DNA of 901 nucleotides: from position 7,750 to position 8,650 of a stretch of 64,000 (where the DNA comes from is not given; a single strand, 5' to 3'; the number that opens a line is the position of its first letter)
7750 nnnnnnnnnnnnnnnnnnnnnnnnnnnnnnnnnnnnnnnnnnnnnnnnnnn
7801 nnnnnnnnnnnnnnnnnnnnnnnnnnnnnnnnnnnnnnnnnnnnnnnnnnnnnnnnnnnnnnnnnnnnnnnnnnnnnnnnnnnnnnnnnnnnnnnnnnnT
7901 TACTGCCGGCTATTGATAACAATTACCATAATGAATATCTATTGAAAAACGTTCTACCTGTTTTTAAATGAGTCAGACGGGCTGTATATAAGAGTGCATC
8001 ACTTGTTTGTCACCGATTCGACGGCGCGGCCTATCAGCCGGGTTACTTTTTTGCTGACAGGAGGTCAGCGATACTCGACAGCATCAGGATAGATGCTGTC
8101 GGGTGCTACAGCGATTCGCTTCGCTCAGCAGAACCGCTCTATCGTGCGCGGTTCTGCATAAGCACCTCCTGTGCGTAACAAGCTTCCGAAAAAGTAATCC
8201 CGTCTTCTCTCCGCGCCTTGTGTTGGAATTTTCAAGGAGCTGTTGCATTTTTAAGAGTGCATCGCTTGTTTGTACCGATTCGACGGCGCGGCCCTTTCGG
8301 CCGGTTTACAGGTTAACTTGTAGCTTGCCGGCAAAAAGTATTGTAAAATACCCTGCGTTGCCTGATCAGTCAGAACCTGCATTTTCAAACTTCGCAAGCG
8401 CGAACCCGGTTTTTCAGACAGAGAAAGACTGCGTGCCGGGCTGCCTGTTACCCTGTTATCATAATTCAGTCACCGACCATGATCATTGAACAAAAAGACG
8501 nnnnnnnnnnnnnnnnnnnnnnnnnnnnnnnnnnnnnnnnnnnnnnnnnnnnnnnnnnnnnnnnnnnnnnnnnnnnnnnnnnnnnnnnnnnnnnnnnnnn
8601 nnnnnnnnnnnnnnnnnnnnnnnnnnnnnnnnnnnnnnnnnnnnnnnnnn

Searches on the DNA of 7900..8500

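Call 9: search_rna_families(source=window, start=7900, end=8500, threshold=evalue, max_evalue=10, show_alignments=3)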
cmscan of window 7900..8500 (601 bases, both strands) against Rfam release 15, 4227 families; matches with E-value up to 10: 1.
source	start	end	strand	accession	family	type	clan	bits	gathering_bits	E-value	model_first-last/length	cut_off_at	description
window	8413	8489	-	RF01304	sR5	Gene; snRNA; snoRNA; CD-box;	-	11.2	40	6.3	1-53/53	no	Small nucleolar RNA sR5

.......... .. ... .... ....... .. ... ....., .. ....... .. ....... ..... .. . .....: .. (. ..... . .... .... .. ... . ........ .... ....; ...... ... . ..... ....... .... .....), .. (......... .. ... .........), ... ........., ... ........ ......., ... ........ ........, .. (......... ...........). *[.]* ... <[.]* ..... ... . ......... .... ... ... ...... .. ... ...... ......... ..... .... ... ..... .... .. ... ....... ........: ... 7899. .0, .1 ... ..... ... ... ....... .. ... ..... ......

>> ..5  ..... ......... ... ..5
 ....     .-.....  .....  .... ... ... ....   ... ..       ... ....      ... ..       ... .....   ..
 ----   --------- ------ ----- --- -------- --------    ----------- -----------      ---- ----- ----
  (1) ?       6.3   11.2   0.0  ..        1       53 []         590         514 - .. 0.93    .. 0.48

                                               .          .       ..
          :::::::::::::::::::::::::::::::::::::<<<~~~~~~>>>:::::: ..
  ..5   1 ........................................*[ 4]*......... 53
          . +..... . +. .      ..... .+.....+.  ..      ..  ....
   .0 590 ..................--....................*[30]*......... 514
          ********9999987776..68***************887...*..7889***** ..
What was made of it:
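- On Riboswitch / cis-regulatory leader (any Rfam family): Only noise appears at E <= 10 on 7900-8500 (call 9).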
